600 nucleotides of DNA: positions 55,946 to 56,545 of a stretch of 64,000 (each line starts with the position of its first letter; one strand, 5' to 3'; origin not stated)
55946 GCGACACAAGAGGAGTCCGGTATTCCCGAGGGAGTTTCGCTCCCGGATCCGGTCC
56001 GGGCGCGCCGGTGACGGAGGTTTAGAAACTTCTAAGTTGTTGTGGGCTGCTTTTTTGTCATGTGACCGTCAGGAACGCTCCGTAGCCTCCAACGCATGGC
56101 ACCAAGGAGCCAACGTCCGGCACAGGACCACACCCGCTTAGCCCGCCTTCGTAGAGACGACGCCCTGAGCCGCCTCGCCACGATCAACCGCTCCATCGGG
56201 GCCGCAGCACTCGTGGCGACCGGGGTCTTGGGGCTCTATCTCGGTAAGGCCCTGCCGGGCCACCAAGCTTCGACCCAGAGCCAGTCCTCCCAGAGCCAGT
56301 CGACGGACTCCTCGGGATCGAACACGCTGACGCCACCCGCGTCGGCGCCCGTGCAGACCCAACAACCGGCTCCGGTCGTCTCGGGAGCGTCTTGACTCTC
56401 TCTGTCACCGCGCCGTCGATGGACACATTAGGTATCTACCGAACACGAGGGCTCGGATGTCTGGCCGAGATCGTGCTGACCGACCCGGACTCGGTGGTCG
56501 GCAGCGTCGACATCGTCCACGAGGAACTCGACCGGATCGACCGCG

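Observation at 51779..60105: Candidate transmembrane electron-export system built around ApbE flavinylation: FRE + FMN_bind, TCS, ApbE, MsrQ-like, NuoF-like and ferredoxin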

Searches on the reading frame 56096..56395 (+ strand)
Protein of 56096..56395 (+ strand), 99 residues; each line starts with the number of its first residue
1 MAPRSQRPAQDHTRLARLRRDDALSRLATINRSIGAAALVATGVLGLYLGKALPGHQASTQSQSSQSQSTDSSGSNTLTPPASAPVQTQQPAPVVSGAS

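Call 4: search_protein_families(library=pfam, proteins=[window:56096-56395:+], max_evalue=0.01)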
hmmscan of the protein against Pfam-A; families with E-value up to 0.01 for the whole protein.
window:56096-56395:+ (99 aa): 0 families

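Call 5: search_protein_families(library=ncbifam, proteins=[window:56096-56395:+], max_evalue=0.01)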
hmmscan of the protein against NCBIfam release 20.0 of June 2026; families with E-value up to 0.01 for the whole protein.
window:56096-56395:+ (99 aa): 0 families

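Call 30: find_homologous_proteins(query=A1, max_evalue=0.001)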
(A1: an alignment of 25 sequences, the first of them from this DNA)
Query A1 (25 sequences) (99 aa, profile of the alignment): 95 proteins with E <= 0.001 among 8000 candidates.
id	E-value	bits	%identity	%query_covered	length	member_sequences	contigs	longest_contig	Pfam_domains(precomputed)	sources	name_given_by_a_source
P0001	4.1e-32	129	44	99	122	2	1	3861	-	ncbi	ncbi:MAG TPA: hypothetical protein VII19_09005 [Acidimicrobiales bacterium]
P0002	5.9e-32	128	44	92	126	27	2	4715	-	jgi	jgi:hypothetical protein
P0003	1.1e-31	128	45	92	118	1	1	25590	-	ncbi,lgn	-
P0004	1.1e-31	128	43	92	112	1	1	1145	-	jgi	jgi:hypothetical protein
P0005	1.0e-30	124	39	91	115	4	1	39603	-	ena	-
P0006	1.6e-30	124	43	92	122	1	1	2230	-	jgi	jgi:hypothetical protein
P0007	2.6e-30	123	42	85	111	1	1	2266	-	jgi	jgi:hypothetical protein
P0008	9.7e-30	121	36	93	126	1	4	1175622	-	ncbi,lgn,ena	-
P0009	1.4e-29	121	43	95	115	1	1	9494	-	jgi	jgi:hypothetical protein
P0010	1.6e-29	121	36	93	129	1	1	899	-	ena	-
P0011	1.7e-29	120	48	98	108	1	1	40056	-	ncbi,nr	ncbi:MAG TPA: hypothetical protein VMV06_01460 [Acidimicrobiales bacterium]|nr:hypothetical protein 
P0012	2.2e-29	120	51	69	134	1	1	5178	-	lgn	-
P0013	5.5e-29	119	50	100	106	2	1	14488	-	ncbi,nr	ncbi:MAG TPA: hypothetical protein VG298_04060 [Acidimicrobiales bacterium]|nr:hypothetical protein 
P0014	9.4e-29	118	35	90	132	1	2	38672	-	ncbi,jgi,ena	ncbi:MAG TPA: hypothetical protein VIH95_02585 [Acidimicrobiales bacterium]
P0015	2.6e-28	117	36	85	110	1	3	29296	-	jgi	jgi:hypothetical protein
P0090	2.7e-4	39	-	-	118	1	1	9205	-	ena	-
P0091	3.0e-4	39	33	45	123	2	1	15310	-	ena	-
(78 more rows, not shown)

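Call 32: find_encoding_contigs(protein=P0091, flank=8000, max_places=3)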
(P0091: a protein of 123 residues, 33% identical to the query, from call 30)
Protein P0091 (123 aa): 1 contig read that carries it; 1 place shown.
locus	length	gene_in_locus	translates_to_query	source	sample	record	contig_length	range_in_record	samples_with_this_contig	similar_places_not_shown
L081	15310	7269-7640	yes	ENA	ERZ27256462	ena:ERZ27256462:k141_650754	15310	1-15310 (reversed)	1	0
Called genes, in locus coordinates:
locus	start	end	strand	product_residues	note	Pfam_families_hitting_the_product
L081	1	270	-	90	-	?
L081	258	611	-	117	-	PF04024:PspC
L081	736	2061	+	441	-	PF04024:PspC, PF02518:HATPase_c (weak)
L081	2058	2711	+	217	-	PF00072:Response_reg, PF00196:GerE, PF04545:Sigma70_r4 (weak), PF08281:Sigma70_r4_2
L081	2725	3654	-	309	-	PF01163:RIO1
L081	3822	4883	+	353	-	PF01070:FMN_dh, PF00478:IMPDH (faint)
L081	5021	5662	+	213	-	PF00072:Response_reg, PF00486:Trans_reg_C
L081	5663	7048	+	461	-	PF00672:HAMP, PF00512:HisKA, PF02518:HATPase_c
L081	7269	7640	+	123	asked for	-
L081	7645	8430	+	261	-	PF01794:Ferric_reduct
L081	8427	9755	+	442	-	PF01512:Complex1_51K, PF10531:SLBB, PF10589:NADH_4Fe-4S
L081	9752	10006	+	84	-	PF13459:Fer4_15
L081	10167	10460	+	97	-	-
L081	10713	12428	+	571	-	PF01590:GAF, PF13185:GAF_2, PF13492:GAF_3 (weak), PF01590:GAF, PF13185:GAF_2, PF13492:GAF_3, PF07730:HisKA_3, PF02518:HATPase_c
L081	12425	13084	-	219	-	PF00072:Response_reg, PF00196:GerE, PF08281:Sigma70_r4_2 (weak)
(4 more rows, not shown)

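Call 33: find_encoding_contigs(protein=P0090, flank=8000, max_places=3)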
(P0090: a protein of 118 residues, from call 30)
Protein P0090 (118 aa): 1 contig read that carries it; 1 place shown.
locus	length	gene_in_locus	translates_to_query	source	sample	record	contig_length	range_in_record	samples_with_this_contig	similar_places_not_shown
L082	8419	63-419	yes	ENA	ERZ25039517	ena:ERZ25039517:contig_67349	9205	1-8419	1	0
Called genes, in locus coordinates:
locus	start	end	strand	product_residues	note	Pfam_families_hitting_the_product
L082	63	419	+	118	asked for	-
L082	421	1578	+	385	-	PF01794:Ferric_reduct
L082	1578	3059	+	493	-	PF01512:Complex1_51K, PF10531:SLBB (weak), PF10589:NADH_4Fe-4S (weak), PF13459:Fer4_15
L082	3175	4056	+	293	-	-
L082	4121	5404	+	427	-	PF10009:DUF2252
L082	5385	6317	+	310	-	PF10009:DUF2252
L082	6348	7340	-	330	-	PF26146:PI-PLC_X, PF26178:Rv2075c_cat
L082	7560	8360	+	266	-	PF09948:PpoB2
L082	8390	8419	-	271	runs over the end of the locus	?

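Call 36: find_homologous_proteins(query=A2, max_evalue=0.001)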
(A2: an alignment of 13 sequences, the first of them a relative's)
Query A2 (13 sequences) (123 aa, profile of the alignment): 89 proteins with E <= 0.001 among 8000 candidates.
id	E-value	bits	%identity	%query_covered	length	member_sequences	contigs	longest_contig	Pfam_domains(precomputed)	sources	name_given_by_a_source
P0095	1.7e-31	127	63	77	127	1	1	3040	-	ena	-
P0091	9.7e-31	124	100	100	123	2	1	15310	-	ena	-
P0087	3.8e-29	119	32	33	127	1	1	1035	-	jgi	jgi:hypothetical protein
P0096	4.4e-29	119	35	32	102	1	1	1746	-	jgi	jgi:hypothetical protein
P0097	6.4e-29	118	36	32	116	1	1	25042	-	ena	-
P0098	6.6e-29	118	37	35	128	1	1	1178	-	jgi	jgi:hypothetical protein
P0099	1.6e-28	117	35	46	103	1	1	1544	-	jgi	-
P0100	1.6e-28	117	-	-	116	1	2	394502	-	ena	-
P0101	1.7e-28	117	80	37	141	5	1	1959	-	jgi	jgi:hypothetical protein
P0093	3.0e-28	116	77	49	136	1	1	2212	-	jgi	jgi:hypothetical protein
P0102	6.0e-28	115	37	33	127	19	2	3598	-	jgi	jgi:hypothetical protein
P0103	6.2e-28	115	36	33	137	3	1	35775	-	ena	-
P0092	6.3e-28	115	58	77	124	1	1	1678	-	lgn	-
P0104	9.8e-28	115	52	77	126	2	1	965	-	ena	-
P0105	3.1e-27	113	37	33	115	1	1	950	-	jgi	jgi:hypothetical protein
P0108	6.8e-26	109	39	31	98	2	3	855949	-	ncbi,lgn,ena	-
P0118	5.1e-23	99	-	-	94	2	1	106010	-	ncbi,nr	ncbi:MAG TPA: hypothetical protein VGX69_12135 [Solirubrobacteraceae bacterium]|nr:hypothetical prot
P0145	9.4e-17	79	39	29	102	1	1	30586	-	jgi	jgi:hypothetical protein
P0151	9.6e-16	76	51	100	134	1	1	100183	-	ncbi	ncbi:MAG: hypothetical protein ACLQFR_24150 [Streptosporangiaceae bacterium]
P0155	6.4e-14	70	39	50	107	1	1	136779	-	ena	-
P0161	1.5e-12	66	33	34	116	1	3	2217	-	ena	-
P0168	1.2e-9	56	31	32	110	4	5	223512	-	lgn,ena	-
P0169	1.4e-9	56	38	41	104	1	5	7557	-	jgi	jgi:hypothetical protein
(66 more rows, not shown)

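Call 40: find_encoding_contigs(protein=P0118, flank=9000, max_places=2)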
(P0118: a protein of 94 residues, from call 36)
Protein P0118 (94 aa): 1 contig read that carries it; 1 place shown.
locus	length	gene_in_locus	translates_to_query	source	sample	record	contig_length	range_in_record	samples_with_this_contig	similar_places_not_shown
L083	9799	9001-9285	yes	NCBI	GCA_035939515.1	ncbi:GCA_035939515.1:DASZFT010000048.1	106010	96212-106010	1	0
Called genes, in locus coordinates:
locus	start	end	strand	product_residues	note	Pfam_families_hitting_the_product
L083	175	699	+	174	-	PF02604:PhdYeFM_antitox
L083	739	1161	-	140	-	-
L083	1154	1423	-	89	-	-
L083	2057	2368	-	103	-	PF02452:PemK_toxin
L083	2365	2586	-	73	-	-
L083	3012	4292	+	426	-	PF06245:DUF1015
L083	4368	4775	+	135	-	PF02566:OsmC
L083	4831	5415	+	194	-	PF00293:NUDIX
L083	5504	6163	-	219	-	PF00578:AhpC-TSA, PF08534:Redoxin, PF10417:1-cysPrx_C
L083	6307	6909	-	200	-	-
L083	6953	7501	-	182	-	-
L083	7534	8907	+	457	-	PF00587:tRNA-synt_2b, PF03129:HGTP_anticodon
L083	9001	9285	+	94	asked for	-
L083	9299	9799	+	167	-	PF01794:Ferric_reduct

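Call 41: find_encoding_contigs(protein=P0151, flank=9000, max_places=2)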
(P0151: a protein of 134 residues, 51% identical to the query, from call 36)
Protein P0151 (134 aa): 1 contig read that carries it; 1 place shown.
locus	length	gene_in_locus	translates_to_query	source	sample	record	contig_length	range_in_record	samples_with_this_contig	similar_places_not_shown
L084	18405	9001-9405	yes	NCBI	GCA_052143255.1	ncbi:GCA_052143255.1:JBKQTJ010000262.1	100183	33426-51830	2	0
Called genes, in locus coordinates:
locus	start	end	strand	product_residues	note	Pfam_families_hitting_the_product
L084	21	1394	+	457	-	PF04024:PspC, PF02518:HATPase_c (weak)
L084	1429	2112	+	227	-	PF00072:Response_reg, PF04545:Sigma70_r4 (weak), PF08281:Sigma70_r4_2, PF00196:GerE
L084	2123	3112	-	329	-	PF01163:RIO1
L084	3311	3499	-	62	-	-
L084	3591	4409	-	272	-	-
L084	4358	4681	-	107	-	PF03551:PadR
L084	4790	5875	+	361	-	PF01070:FMN_dh, PF00478:IMPDH (weak)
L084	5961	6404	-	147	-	PF10604:Polyketide_cyc2, PF03364:Polyketide_cyc (weak)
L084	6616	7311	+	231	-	PF00072:Response_reg, PF00486:Trans_reg_C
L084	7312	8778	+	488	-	PF00672:HAMP, PF00512:HisKA, PF02518:HATPase_c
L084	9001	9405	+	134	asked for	-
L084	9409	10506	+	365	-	PF01794:Ferric_reduct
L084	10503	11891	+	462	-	PF01512:Complex1_51K, PF10589:NADH_4Fe-4S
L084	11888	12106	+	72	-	PF13459:Fer4_15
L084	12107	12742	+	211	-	-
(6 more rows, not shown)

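Call 42: find_encoding_contigs(protein=P0168, flank=9000, max_places=2)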
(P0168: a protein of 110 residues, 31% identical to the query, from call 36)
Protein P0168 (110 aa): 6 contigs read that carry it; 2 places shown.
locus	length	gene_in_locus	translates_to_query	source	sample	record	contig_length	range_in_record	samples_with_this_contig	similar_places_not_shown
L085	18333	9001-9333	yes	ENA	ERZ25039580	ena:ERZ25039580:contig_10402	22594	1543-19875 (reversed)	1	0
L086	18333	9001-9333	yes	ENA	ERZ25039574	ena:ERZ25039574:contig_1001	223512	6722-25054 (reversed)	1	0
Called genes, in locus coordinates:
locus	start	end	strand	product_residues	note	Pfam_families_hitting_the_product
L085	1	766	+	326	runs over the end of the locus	PF19077:Big_13 (faint)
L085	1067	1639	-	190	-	-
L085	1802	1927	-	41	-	-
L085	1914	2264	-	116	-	PF00877:NLPC_P60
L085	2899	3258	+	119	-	PF01475:FUR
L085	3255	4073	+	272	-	PF02535:Zip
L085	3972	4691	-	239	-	-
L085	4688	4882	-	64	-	-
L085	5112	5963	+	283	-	PF01408:GFO_IDH_MocA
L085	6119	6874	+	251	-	PF00034:Cytochrom_C, PF13442:Cytochrome_CBB3, PF00034:Cytochrom_C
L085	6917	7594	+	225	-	PF00072:Response_reg, PF00486:Trans_reg_C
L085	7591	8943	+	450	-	PF00672:HAMP (weak), PF00512:HisKA, PF02518:HATPase_c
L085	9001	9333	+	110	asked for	-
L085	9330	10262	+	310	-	PF02424:ApbE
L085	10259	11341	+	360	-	PF01794:Ferric_reduct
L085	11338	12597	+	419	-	PF01512:Complex1_51K, PF10531:SLBB, PF10589:NADH_4Fe-4S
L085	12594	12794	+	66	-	PF13459:Fer4_15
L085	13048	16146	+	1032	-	PF02687:FtsX (faint)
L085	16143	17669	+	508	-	PF03193:RsgA_GTPase (faint), PF00005:ABC_tran, PF02463:SMC_N (faint), PF13191:AAA_16 (faint), PF13401:AAA_22 (faint), PF13476:AAA_23 (faint), PF13481:AAA_25 (faint), PF00005:ABC_tran, +6 more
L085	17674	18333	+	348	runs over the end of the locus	PF00174:Oxidored_molyb, PF03404:Mo-co_dimer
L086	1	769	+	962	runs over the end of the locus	PF19077:Big_13 (faint), PF01433:Peptidase_M1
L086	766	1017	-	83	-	PF12728:HTH_17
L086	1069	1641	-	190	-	-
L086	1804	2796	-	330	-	PF00877:NLPC_P60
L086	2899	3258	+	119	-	PF01475:FUR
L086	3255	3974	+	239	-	PF02535:Zip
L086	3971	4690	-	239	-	-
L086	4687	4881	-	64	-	-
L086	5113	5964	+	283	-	PF01408:GFO_IDH_MocA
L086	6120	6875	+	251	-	PF00034:Cytochrom_C, PF13442:Cytochrome_CBB3, PF00034:Cytochrom_C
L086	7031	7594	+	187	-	PF00072:Response_reg, PF00486:Trans_reg_C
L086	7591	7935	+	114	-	-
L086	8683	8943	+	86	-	PF02518:HATPase_c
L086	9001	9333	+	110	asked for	-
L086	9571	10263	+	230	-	PF02424:ApbE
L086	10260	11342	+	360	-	PF01794:Ferric_reduct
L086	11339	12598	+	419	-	PF01512:Complex1_51K, PF10531:SLBB, PF10589:NADH_4Fe-4S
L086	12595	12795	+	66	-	PF13459:Fer4_15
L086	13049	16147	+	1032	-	PF02687:FtsX (faint)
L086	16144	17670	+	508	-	PF03193:RsgA_GTPase (faint), PF00005:ABC_tran, PF02463:SMC_N (faint), PF13191:AAA_16 (faint), PF13401:AAA_22 (faint), PF13476:AAA_23 (faint), PF13481:AAA_25 (faint), PF00005:ABC_tran, +6 more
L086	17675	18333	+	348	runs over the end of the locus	PF00174:Oxidored_molyb, PF03404:Mo-co_dimer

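Call 43: find_encoding_contigs(protein=P0155, flank=9000, max_places=2)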
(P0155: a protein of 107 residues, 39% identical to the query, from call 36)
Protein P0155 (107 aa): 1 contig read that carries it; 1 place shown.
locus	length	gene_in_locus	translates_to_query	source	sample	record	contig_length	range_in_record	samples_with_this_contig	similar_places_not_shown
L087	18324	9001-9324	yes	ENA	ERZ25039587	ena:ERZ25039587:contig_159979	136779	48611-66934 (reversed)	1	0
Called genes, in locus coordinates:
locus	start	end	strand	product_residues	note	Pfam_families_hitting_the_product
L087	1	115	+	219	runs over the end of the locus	PF00881:Nitroreductase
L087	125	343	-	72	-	PF07311:Dodecin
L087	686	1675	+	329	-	PF00248:Aldo_ket_red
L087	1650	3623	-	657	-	PF00664:ABC_membrane, PF00005:ABC_tran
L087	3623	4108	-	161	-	PF01047:MarR, PF12802:MarR_2, PF13463:HTH_27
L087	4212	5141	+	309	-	PF05721:PhyH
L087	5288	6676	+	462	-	PF00282:Pyridoxal_deC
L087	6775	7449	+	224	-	PF00072:Response_reg, PF00486:Trans_reg_C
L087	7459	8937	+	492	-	-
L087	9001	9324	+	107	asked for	-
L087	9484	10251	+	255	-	PF02424:ApbE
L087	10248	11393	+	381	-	PF01794:Ferric_reduct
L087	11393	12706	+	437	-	PF01512:Complex1_51K, PF10589:NADH_4Fe-4S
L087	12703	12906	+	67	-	PF13459:Fer4_15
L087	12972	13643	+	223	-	-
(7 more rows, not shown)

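Call 59: find_encoding_contigs(protein=P0145, flank=5000, max_places=1)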
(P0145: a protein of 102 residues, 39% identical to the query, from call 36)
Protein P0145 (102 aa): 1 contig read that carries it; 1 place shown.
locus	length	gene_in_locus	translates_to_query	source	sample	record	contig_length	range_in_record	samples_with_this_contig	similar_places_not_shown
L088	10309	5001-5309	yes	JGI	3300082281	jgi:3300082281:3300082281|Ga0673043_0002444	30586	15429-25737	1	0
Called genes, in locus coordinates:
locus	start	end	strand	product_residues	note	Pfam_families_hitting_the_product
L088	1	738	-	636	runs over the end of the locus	PF00664:ABC_membrane, PF00005:ABC_tran, PF02463:SMC_N (faint)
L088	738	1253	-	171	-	PF01047:MarR, PF12802:MarR_2, PF13463:HTH_27 (weak)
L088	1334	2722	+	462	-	PF00282:Pyridoxal_deC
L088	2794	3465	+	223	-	PF00072:Response_reg, PF00486:Trans_reg_C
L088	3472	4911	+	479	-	PF00672:HAMP, PF00512:HisKA, PF02518:HATPase_c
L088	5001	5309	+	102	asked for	-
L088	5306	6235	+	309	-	PF02424:ApbE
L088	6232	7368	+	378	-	PF01794:Ferric_reduct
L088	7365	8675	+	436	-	PF01512:Complex1_51K, PF10589:NADH_4Fe-4S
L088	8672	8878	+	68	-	PF13459:Fer4_15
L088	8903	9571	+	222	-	-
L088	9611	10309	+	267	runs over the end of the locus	PF00106:adh_short, PF13561:adh_short_C2, PF23441:SDR (weak)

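Call 60: find_encoding_contigs(protein=P0169, flank=5000, max_places=1)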
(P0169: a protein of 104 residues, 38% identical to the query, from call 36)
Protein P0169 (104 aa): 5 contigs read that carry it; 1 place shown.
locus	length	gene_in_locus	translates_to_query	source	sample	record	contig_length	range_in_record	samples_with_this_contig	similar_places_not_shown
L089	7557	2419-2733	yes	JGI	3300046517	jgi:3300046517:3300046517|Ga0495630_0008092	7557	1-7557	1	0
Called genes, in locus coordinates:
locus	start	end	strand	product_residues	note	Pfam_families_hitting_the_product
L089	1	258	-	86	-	?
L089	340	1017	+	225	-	PF00072:Response_reg, PF00486:Trans_reg_C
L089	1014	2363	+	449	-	PF00672:HAMP (weak), PF00512:HisKA, PF02518:HATPase_c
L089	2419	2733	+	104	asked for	-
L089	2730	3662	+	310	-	PF02424:ApbE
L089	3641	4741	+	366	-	PF01794:Ferric_reduct (weak)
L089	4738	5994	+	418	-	PF01512:Complex1_51K, PF10531:SLBB, PF10589:NADH_4Fe-4S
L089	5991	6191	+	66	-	PF13459:Fer4_15, PF13370:Fer4_13 (weak)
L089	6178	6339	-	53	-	-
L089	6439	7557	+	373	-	?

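Call 61: find_encoding_contigs(protein=P0108, flank=5000, max_places=1)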
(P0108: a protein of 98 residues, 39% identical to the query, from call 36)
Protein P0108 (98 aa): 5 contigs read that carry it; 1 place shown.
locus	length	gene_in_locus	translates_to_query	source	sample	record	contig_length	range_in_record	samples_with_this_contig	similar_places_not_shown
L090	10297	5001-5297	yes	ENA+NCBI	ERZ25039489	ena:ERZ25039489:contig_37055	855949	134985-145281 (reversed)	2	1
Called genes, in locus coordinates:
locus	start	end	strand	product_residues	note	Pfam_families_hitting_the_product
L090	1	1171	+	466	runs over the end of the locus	PF01654:Cyt_bd_oxida_I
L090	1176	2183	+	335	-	PF02322:Cyt_bd_oxida_II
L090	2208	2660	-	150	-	PF00582:Usp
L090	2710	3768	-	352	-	PF00990:GGDEF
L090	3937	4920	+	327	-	PF01522:Polysacc_deac_1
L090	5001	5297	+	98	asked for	-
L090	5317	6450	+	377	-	PF01794:Ferric_reduct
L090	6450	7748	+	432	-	PF01512:Complex1_51K, PF10531:SLBB (weak), PF10589:NADH_4Fe-4S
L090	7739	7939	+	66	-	PF13459:Fer4_15, PF13370:Fer4_13 (weak)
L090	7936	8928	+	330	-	-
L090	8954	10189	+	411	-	PF02771:Acyl-CoA_dh_N, PF02770:Acyl-CoA_dh_M, PF00441:Acyl-CoA_dh_1, PF08028:Acyl-CoA_dh_2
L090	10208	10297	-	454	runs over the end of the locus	PF04055:Radical_SAM, PF13186:SPASM, PF02810:SEC-C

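Call 62: find_encoding_contigs(protein=P0161, flank=5000, max_places=1)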
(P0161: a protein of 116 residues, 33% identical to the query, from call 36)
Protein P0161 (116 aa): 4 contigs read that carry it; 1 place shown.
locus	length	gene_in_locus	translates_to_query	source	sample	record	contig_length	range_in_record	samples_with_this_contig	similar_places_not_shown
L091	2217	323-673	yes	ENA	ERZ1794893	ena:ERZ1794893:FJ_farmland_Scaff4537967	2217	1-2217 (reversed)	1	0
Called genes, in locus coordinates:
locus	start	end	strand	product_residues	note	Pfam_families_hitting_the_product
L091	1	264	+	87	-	?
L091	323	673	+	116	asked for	-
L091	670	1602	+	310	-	PF02424:ApbE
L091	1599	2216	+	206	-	?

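Call 69: search_protein_representatives(alignment_id=A4)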
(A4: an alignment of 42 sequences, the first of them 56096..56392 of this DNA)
Query: 42 sequences, 112 profile positions. Proteins with E-value up to 0.001 (for the whole library): 1958; up to 1e-10: 418; up to 1e-30: 0. The best 150 are listed.
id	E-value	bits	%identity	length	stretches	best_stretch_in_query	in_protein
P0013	3.2e-25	105.3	-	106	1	3-112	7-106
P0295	3.4e-25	105.2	-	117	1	8-112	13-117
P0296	8.2e-24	100.7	-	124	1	3-112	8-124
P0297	9.7e-24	100.5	-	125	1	3-112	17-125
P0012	2.2e-23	99.4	-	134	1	3-112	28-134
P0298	2.3e-23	99.2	-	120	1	6-112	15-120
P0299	3.6e-23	98.7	-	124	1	7-112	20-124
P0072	7.0e-23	97.7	-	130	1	2-112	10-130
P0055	8.6e-23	97.4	-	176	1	6-112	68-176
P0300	2.0e-22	96.3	-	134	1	8-112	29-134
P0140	2.0e-21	93.0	-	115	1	6-112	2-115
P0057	6.1e-21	91.5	-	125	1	3-112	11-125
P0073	6.3e-21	91.4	-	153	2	8-86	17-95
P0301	9.4e-21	90.9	-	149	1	3-112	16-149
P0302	1.1e-20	90.6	-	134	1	6-112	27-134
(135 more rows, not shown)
